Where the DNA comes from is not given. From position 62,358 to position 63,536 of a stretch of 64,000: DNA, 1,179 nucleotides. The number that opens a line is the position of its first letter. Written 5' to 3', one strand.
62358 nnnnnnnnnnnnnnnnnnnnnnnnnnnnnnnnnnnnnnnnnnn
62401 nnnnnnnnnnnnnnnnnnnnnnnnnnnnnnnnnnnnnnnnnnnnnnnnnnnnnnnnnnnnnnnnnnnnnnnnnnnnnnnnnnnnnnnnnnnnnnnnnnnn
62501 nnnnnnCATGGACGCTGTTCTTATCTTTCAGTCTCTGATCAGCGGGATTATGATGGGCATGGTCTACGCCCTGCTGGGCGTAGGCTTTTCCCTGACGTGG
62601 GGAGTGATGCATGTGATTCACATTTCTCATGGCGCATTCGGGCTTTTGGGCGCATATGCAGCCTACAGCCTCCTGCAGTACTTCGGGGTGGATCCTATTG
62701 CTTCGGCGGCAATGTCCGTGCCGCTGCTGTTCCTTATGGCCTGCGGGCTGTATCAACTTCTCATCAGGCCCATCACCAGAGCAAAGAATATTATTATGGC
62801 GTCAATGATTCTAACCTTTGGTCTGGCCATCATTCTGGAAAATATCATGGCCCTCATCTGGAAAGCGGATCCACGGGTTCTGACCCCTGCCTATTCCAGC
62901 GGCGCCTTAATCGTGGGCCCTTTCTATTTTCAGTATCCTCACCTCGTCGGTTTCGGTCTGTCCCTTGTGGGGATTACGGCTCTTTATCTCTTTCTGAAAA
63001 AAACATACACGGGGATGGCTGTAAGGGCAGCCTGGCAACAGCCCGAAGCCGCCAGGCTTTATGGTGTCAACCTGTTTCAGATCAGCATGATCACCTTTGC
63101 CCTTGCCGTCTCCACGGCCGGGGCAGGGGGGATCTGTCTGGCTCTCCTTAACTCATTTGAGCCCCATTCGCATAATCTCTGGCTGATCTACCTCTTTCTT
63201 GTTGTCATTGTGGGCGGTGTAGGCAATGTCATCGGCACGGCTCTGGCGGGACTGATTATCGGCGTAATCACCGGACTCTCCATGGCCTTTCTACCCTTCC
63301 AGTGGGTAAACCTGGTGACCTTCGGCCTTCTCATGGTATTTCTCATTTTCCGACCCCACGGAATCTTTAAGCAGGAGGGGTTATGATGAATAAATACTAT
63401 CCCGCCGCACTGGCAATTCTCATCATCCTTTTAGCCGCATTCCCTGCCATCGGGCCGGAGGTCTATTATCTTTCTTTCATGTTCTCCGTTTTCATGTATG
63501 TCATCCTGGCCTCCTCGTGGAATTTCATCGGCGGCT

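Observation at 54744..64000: Sigma-54-activated operon: MBL hydrolase - cyclase - BKACE - cyclase - Liv-type ABC importer, a probable uncharacterised catabolic pathway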

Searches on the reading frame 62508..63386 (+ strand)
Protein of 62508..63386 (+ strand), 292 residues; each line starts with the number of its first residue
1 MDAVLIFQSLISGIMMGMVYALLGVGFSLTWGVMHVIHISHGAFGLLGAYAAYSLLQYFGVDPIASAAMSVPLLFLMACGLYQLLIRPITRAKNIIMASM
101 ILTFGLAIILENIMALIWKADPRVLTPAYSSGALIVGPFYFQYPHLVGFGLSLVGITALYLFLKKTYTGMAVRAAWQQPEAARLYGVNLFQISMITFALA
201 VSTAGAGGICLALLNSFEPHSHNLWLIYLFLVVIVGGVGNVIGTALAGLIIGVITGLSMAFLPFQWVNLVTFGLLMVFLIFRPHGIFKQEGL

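Call 5: search_protein_families(library=pfam, proteins=[window:62508-63386:+])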
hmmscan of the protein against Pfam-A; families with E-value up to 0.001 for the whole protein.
window:62508-63386:+ (292 aa): 1 family
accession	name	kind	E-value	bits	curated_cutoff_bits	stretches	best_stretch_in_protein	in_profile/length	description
PF02653.21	BPD_transp_2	-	3.6e-30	105.5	26.8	1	10-278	2-267/269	Branched-chain amino acid transport system / permease component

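Call 6: search_protein_families(library=ncbifam, proteins=[window:62508-63386:+])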
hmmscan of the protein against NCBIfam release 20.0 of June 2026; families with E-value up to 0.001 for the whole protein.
window:62508-63386:+ (292 aa): 5 families
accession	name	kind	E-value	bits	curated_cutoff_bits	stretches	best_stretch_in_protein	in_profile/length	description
TIGR03409.1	urea_trans_UrtB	equivalog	3e-42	145.3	250.3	1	8-290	2-289/291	urea ABC transporter permease subunit UrtB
TIGR03622.1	urea_t_UrtB_arc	equivalog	3e-25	89.1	374.25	1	21-280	15-267/284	urea ABC transporter, permease protein UrtB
NF008011.0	PRK10740.1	equivalog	9.2e-19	68.2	379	1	6-287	8-300/308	high-affinity branched-chain amino acid ABC transporter permease LivH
TIGR03408.1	urea_trans_UrtC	equivalog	2.7e-05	24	296.2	0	17-62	15-60/313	urea ABC transporter permease subunit UrtC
TIGR03727.1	urea_t_UrtC_arc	equivalog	0.00015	20.8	575.55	1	160-287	211-338/369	urea ABC transporter, permease protein UrtC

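Call 84: find_encoding_contigs(protein=window:62508-63386:+, flank=10000, max_places=3)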
Protein window:62508-63386:+ (292 aa): 1 contig read that carries it; 1 place shown.
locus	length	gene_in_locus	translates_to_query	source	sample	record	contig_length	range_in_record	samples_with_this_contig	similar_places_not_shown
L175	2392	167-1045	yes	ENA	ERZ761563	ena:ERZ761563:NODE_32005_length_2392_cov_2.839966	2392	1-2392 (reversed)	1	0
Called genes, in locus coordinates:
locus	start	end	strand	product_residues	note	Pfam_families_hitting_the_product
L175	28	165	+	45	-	-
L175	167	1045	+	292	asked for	PF02653:BPD_transp_2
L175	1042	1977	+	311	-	PF02653:BPD_transp_2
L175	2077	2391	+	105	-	?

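Call 87: search_protein_families(library=pfam, proteins=[L175:2077-2391:+], max_evalue=0.001)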
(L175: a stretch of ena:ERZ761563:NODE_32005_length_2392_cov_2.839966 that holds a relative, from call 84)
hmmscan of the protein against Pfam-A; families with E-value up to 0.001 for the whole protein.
L175:2077-2391:+ (105 aa): 1 family
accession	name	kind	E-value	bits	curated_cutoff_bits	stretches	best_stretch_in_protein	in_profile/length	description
PF01070.24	FMN_dh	-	0.00018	21.1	24.9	1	43-93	16-67/350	FMN-dependent dehydrogenase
